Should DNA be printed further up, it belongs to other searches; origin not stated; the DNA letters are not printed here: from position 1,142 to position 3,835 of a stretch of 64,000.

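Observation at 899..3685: Reversed-order Aas-like tri-domain fusion (acyl-AMP ligase, ACP-like segment lacking the Ser, PlsC acyltransferase) coupled to a PMI-type cupin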

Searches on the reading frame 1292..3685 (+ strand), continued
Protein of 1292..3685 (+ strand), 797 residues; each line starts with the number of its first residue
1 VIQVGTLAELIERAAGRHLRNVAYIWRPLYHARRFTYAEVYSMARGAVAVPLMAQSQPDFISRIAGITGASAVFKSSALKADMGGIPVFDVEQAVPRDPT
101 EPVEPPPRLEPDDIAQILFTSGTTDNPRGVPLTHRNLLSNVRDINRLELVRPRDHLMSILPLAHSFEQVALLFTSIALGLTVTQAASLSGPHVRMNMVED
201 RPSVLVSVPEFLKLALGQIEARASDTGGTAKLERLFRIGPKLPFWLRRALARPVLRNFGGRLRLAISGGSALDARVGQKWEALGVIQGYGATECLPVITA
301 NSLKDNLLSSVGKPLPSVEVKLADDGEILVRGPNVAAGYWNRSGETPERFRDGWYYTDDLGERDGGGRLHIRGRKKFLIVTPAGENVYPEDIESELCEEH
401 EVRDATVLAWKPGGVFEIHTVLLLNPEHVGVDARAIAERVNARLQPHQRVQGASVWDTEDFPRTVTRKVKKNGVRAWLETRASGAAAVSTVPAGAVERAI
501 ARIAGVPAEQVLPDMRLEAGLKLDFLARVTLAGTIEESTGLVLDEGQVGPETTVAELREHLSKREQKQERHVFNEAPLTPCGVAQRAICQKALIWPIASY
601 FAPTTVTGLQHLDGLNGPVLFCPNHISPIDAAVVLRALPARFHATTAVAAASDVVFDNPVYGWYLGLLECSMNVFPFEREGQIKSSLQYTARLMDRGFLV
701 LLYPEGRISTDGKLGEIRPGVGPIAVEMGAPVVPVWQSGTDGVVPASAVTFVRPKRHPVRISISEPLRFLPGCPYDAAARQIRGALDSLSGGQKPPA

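Call 36: search_protein_families(library=pfam, proteins=[L001:16750-19833:+, L001:19844-20494:-, L002:602-1423:+, L001:7600-8421:+, L002:1448-2461:-, L001:8439-9461:-, L001:9608-9994:+], max_evalue=0.001)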
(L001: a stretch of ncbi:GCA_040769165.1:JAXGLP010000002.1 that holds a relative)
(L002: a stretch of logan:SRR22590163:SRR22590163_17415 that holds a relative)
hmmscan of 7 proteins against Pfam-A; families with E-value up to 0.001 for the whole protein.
L001:16750-19833:+ (1027 aa): 1 family
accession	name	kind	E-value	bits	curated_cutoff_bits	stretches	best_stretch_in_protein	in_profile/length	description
PF03781.23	FGE-sulfatase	-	1e-53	183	23.3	1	774-1027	3-255/255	Sulfatase-modifying factor enzyme 1-like domain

L001:19844-20494:- (216 aa): 2 families
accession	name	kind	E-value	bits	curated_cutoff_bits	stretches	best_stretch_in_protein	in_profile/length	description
PF04191.18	PEMT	-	1.2e-09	39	25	1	79-150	31-104/105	Phospholipid methyltransferase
PF04140.19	ICMT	-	0.00089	20.1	24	0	83-145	30-94/95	Isoprenylcysteine carboxyl methyltransferase (ICMT) family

L002:602-1423:+ (273 aa): 1 family
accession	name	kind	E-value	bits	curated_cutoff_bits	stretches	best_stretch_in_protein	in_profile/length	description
PF00793.26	DAHP_synth_1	-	1.6e-71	240.9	25.5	1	9-259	9-257/270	DAHP synthetase I family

L001:7600-8421:+ (273 aa): 1 family
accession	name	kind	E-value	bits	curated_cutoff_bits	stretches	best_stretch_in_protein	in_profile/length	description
PF00793.26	DAHP_synth_1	-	1.3e-71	241.2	25.5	1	9-259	9-257/270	DAHP synthetase I family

L002:1448-2461:- (337 aa): 2 families
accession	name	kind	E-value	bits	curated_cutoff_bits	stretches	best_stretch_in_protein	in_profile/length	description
PF01966.28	HD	-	2e-10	41.4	22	1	162-280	2-115/116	HD domain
PF01336.31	tRNA_anti-codon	-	1.3e-08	35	27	1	25-90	6-74/75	OB-fold nucleic acid binding domain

L001:8439-9461:- (340 aa): 2 families
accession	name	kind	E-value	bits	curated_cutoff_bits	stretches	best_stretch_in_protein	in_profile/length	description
PF01966.28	HD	-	9.4e-10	39.2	22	1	162-280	2-115/116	HD domain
PF01336.31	tRNA_anti-codon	-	2e-08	34.5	27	1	25-90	6-74/75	OB-fold nucleic acid binding domain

L001:9608-9994:+ (128 aa): 2 families
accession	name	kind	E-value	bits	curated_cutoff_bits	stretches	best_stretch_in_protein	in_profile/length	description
PF01050.24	MannoseP_isomer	-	1.2e-23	83.9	23.6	1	18-123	10-116/116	Mannose-6-phosphate isomerase C-terminal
PF07883.17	Cupin_2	-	2.4e-08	34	27.2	1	40-107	2-68/70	Cupin domain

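Call 40: search_solved_structures(query=P0001, max_evalue=1e-10, show_alignments=1)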
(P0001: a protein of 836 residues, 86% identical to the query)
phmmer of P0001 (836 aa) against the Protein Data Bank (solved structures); distinct sequences matched with E-value up to 1e-10: 165 (the best 60 are shown).
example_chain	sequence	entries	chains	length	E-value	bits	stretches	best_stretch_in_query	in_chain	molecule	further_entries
8weu_A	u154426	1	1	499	1.5e-38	135.5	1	34-514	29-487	Fatty-acyl-CoA synthase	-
8wev_A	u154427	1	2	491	1.8e-38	135.2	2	297-514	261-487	Feruloyl-CoA Synthetase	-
3r44_A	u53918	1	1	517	1.2e-36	129.3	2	300-514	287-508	fatty acyl CoA synthetase FADD13 (FATTY-ACYL-CoA SYNTHETASE)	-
5x8f_A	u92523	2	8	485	1.2e-35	125.8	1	300-513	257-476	2-succinylbenzoate--CoA ligase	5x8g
5buq_A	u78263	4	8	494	9.7e-35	122.9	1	300-484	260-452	2-succinylbenzoate--CoA ligase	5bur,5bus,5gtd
4fuq_A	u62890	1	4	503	1.5e-34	122.2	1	279-515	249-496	Malonyl CoA synthetase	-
4gxr_A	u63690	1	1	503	2.8e-34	121.4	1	279-514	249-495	Malonyl CoA synthetase, Benzoate-CoA ligase Chimeric protein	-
4gxq_A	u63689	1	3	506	3.8e-34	120.9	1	279-514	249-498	Malonyl CoA synthetase, Benzoate-CoA ligase Chimeric protein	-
4fut_A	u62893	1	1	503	1e-33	119.5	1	279-514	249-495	Malonyl CoA synthetase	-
6mfy_A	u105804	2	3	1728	1.2e-32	115.9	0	29-178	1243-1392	Linear gramicidin synthase subunit A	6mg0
6mfz_A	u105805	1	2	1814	1.4e-32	115.7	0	29-178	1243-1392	Linear gramicidin synthase subunit A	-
9be3_A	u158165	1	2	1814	1.5e-32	115.7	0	29-178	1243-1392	Linear gramicidin synthase subunit A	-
9meh_A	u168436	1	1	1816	1.5e-32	115.7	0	29-178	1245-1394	Linear gramicidin synthase subunit A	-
9be4_A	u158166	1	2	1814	1.8e-32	115.4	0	29-178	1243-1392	Linear gramicidin synthase subunit A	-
5ie0_A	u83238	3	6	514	4.3e-32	114.1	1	313-446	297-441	Oxalate--CoA ligase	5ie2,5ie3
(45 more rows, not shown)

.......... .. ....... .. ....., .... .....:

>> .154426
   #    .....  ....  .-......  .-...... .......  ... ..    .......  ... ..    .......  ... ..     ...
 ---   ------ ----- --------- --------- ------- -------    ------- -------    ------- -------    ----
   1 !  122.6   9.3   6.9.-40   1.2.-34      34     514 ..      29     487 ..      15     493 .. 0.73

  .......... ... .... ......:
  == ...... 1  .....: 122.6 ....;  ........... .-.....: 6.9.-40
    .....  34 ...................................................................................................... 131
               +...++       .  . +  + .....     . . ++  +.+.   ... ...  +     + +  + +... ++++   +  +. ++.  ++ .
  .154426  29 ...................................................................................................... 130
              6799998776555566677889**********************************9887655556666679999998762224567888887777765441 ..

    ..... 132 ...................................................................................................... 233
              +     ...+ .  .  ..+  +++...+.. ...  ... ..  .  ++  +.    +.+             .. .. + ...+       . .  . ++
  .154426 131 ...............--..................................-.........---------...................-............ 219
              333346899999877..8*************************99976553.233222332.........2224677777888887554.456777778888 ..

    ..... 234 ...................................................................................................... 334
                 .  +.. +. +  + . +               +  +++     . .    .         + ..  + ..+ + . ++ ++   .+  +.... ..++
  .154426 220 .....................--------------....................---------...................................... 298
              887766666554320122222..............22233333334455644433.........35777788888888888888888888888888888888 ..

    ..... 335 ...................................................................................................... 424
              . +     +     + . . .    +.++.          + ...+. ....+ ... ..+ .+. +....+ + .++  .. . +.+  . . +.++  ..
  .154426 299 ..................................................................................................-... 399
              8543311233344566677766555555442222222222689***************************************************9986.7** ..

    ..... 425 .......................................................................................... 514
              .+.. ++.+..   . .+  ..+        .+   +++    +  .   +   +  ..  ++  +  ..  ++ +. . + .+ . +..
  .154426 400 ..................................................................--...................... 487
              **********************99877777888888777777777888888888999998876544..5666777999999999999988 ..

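Call 55: predict_structure(alignment_id=A2)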
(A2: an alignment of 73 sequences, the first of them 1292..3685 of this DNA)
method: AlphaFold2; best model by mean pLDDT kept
length: 797 residues; sequences in the alignment: 73
mean_pLDDT: 84.9   pTM: 0.79
mean pLDDT of the five models: 84.9, 84.6, 82.4, 80.9, 80.9
residues with pLDDT >= 90: 345; 70-90: 365; 50-70: 67; < 50: 20
segments of 3 or more residues with pLDDT < 50: 122-124, 484-492, 794-797
pLDDT, mean of each block of 10 residues (from residue 1): 90 93 88 89 85 77 88 81 81 62 75 90 65 94 91 90 82 92 85 87 88 82 85 91 90 88 87 85 91 86 89 95 93 94 88 91 93 73 67 88 91 79 89 88 77 88 71 87 49 72 75 80 71 71 67 84 60 89 95 95 96 91 95 95 94 84 89 88 80 93 91 83 88 96 89 93 94 87 93 48
secondary structure, 60 per line:
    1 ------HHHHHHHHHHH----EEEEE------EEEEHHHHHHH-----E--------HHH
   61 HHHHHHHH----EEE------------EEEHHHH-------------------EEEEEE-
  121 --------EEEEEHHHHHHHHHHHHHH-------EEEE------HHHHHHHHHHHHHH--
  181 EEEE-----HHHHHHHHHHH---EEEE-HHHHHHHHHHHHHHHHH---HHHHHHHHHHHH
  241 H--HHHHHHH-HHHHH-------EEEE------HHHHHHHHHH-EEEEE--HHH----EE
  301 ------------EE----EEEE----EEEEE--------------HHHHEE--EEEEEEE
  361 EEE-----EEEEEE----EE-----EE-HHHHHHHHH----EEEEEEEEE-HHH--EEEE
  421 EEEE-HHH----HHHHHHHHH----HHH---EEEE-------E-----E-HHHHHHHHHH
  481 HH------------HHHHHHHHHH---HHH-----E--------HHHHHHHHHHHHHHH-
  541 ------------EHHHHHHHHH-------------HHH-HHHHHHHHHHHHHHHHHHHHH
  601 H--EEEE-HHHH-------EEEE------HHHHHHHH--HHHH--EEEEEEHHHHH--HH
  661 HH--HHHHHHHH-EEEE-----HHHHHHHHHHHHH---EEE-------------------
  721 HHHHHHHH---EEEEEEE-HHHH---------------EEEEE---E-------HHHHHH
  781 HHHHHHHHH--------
elements in order (helices of 4 or more, strands of 3 or more residues): H7-17 E22-26 E33-36 H37-43 H58-68 E73-75 E88-90 H91-94 E114-119 E129-133 H134-147 E155-158 H165-178 E181-184 H190-200 E204-207 H209-225 H229-241 H244-250 H252-256 E264-267 H274-283 E285-289 E319-322 E327-331 H346-349 E354-363 E369-374 H389-397 E402-410 E417-424 H433-441 E452-455 H471-482 H495-504 H525-539 H554-562 H580-601 E604-607 H609-612 E620-623 H630-637 H640-643 E646-651 H652-656 H659-662 H665-672 E674-677 H683-695 E699-701 H721-728 E732-738 H740-743 E759-763 H775-789

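Call 57: fold_search(model_id=the predicted structure, library=pdb)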
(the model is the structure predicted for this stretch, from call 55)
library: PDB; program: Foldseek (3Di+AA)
matches with E <= 10: 1273; with E <= 0.001: 643
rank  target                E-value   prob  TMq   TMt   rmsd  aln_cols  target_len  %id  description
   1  8wev_A                1.0e-28  1.00  0.39  0.62  11.0       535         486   22  Crystal structure of Feruoyl-CoA Synthetase complexed with AMP from Amycolatopsis thermoflava (released 2024-09-25)
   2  5x8f_C                7.9e-28  1.00  0.46  0.73   4.8       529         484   22  Ternary complex structure of a double mutant I454RA456K of o-Succinylbenzoate CoA Synthetase (MenE) from Bacillus Subt (released 2017-06-07)
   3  5x8g_D                1.7e-27  1.00  0.47  0.75   4.3       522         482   22  Binary complex structure of a double mutant I454RA456K of o-Succinylbenzoate CoA Synthetase (MenE) from Bacillus Subti (released 2017-06-07)
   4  5x8f_B                2.1e-27  1.00  0.45  0.72   4.8       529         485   22  Ternary complex structure of a double mutant I454RA456K of o-Succinylbenzoate CoA Synthetase (MenE) from Bacillus Subt (released 2017-06-07)
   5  5es8_B                2.1e-27  1.00  0.52  0.54   4.9       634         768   17  Crystal structure of the initiation module of LgrA in the thiolation state (released 2016-01-20)
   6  8weu                  3.2e-27  1.00  0.39  0.62  11.1       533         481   22  Crystal structure of Feruoyl-CoA Synthetase from Amycolatopsis thermoflava (released 2024-09-25)
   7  3r44                  4.2e-27  1.00  0.39  0.59  11.2       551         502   22  Mycobacterium tuberculosis fatty acyl CoA synthetase (released 2012-02-08)
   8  5x8f_D                4.7e-27  1.00  0.46  0.73   4.7       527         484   22  Ternary complex structure of a double mutant I454RA456K of o-Succinylbenzoate CoA Synthetase (MenE) from Bacillus Subt (released 2017-06-07)
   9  5es8_A                4.7e-27  1.00  0.51  0.53   5.5       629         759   17  Crystal structure of the initiation module of LgrA in the thiolation state (released 2016-01-20)
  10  4fuq_D                5.2e-27  1.00  0.34  0.52  14.5       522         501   22  Crystal structure of apo MatB from Rhodopseudomonas palustris (released 2012-07-25)
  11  5x8g_B                6.5e-27  1.00  0.47  0.75   4.5       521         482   22  Binary complex structure of a double mutant I454RA456K of o-Succinylbenzoate CoA Synthetase (MenE) from Bacillus Subti (released 2017-06-07)
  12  4rm3_A                7.3e-27  1.00  0.46  0.68   5.4       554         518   19  Crystal structure of a benzoate coenzyme A ligase with 2-Furoic acid (released 2015-09-30)
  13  4gxq_A                1.3e-26  1.00  0.35  0.53  13.0       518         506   24  Crystal Structure of ATP bound RpMatB-BxBclM chimera B1 (released 2012-10-24)
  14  4gxr                  1.4e-26  1.00  0.35  0.52  13.3       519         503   23  Structure of ATP bound RpMatB-BxBclM chimera B3 (released 2012-10-24)
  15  5x8f_A                1.8e-26  1.00  0.45  0.71   5.1       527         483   23  Ternary complex structure of a double mutant I454RA456K of o-Succinylbenzoate CoA Synthetase (MenE) from Bacillus Subt (released 2017-06-07)
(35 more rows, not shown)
